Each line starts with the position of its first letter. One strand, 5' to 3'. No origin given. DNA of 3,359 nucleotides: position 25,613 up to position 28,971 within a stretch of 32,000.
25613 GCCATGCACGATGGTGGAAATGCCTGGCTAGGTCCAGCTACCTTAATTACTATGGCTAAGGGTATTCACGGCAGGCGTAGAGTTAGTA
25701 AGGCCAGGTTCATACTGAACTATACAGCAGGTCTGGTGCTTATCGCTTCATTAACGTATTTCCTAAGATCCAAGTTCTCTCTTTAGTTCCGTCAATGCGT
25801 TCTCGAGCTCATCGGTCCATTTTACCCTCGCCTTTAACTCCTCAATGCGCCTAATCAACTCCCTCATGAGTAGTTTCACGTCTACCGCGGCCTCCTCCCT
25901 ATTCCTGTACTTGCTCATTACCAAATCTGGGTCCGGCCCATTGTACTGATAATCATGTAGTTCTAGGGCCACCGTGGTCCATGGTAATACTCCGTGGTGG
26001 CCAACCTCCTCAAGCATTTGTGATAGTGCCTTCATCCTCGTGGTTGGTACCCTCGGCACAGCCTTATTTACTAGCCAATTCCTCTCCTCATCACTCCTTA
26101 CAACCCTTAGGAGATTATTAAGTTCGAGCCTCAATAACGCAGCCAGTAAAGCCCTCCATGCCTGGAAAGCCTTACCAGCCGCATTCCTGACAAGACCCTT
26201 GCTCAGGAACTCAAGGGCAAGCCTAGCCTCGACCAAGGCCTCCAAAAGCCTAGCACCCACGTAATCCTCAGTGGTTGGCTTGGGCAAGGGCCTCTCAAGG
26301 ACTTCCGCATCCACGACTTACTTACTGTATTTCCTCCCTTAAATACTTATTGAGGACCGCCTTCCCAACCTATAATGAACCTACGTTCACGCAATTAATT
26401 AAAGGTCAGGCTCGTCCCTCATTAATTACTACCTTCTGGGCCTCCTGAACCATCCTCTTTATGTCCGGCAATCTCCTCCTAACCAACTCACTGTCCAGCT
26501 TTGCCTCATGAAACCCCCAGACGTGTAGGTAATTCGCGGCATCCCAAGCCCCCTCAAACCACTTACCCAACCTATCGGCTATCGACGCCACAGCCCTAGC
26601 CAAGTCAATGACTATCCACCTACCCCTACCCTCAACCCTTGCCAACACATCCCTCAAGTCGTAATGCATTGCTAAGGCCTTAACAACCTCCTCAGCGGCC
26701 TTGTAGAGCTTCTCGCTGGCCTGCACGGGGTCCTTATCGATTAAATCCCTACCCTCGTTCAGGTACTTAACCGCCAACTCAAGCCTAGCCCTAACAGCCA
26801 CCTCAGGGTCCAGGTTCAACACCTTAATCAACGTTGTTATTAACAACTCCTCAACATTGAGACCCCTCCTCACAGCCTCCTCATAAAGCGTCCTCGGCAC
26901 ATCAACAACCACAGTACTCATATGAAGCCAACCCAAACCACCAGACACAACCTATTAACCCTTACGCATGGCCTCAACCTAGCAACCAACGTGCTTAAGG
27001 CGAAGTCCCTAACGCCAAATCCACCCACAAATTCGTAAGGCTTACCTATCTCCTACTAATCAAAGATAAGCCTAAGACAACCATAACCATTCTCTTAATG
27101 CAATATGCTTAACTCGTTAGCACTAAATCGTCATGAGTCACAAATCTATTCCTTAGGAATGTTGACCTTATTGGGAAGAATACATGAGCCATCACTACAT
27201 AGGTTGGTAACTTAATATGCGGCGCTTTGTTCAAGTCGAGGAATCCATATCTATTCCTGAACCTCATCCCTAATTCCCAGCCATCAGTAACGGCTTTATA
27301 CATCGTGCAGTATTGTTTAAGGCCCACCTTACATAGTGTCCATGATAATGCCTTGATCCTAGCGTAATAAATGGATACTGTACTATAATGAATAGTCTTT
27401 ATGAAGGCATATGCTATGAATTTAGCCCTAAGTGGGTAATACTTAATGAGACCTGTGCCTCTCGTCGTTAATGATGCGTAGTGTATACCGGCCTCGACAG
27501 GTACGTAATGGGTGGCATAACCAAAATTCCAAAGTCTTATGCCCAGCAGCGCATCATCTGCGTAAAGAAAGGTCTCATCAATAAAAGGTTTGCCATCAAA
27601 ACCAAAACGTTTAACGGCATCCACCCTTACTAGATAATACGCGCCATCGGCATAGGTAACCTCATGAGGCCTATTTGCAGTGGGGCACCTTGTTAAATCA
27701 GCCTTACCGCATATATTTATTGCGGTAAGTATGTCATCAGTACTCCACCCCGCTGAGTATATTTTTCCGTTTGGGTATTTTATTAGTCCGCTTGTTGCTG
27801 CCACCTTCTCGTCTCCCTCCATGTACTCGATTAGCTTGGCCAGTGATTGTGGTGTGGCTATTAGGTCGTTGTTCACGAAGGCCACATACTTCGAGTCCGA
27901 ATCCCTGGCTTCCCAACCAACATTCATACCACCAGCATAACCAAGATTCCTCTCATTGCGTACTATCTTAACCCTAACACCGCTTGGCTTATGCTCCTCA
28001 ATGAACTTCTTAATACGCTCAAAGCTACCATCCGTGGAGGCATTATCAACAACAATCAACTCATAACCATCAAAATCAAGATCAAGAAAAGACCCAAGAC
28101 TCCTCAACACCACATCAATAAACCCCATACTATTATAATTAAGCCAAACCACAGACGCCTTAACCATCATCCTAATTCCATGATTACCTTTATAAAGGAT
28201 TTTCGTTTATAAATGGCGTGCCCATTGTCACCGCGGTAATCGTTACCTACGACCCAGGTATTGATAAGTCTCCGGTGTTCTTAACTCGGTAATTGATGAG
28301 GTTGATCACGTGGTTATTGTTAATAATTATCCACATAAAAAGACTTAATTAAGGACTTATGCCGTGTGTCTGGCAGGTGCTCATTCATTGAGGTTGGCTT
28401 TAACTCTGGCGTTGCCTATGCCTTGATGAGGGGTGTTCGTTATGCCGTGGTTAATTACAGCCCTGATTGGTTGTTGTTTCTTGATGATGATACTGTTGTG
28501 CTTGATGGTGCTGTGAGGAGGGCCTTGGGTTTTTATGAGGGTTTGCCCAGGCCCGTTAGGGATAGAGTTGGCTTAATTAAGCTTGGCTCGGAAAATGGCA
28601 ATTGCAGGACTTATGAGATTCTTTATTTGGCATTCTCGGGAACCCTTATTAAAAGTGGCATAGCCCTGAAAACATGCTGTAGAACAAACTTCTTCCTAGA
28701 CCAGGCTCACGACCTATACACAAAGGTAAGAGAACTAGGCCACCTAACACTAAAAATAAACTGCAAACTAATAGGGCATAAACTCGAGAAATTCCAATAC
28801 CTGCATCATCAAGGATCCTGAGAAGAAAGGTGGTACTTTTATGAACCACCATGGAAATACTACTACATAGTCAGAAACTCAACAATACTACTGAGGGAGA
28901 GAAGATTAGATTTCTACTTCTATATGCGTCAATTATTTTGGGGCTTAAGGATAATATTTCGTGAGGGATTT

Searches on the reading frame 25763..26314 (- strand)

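Call 36: search_protein_families(library=pfam, proteins=[window:25763-26314:-], max_evalue=0.01)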
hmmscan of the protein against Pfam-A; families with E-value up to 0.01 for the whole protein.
window:25763-26314:- (183 aa): 1 family
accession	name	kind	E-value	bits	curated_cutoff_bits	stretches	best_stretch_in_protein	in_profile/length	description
PF05942.16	PaREP1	-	5.8e-29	100.8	24.4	1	21-146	1-114/115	Archaeal PaREP1/PaREP8 family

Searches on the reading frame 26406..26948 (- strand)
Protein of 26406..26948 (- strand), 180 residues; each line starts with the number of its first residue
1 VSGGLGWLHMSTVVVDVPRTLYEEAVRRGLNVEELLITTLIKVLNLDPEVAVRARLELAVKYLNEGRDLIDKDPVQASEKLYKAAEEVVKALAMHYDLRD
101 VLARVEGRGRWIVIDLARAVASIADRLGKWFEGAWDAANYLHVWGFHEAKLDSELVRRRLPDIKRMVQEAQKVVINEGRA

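Call 36: search_protein_families(library=pfam, proteins=[window:26406-26948:-], max_evalue=0.01)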
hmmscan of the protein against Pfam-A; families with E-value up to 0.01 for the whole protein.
window:26406-26948:- (180 aa): 2 families
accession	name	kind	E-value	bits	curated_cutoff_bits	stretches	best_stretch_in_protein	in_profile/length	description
PF05942.16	PaREP1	-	6.3e-31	107.1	24.4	1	54-167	1-115/115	Archaeal PaREP1/PaREP8 family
PF18915.5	DUF5667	-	0.0042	17.9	27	0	43-95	21-73/99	Domain of unknown function (DUF5667)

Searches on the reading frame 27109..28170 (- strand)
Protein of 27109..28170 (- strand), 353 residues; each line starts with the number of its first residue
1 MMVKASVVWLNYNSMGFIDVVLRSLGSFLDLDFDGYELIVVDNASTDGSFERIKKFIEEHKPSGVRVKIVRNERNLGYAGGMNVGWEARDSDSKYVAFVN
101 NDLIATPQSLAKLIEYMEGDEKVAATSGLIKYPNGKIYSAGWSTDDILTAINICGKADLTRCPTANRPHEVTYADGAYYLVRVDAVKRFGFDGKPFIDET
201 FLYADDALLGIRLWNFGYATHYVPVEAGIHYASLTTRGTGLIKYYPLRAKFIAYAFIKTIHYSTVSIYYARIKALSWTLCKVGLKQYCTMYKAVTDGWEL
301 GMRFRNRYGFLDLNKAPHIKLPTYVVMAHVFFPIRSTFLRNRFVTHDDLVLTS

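Call 36: search_protein_families(library=pfam, proteins=[window:27109-28170:-], max_evalue=0.01)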
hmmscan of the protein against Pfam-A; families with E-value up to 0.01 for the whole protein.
window:27109-28170:- (353 aa): 4 families
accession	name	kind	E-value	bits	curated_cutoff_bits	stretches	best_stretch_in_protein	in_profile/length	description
PF00535.33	Glycos_transf_2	-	2.1e-21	77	23.3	1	6-132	1-118/168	Glycosyl transferase family 2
PF13641.12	Glyco_tranf_2_3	-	9.1e-10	39.4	27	1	19-227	14-208/230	Glycosyltransferase like family 2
PF13632.12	Glyco_trans_2_3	-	3.2e-07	30.8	27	1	95-244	1-129/198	Glycosyl transferase family group 2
PF10111.15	Glyco_tranf_2_2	-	0.0045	16.9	27.3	1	34-115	28-104/276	Glycosyltransferase like family 2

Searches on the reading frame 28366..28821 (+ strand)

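Call 36: search_protein_families(library=pfam, proteins=[window:28366-28821:+], max_evalue=0.01)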
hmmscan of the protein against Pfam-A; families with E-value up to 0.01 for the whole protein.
window:28366-28821:+ (151 aa): 1 family
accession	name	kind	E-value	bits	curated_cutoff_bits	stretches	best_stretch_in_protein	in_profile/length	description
PF00535.33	Glycos_transf_2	-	3.9e-05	24.1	23.3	1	3-59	53-105/168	Glycosyl transferase family 2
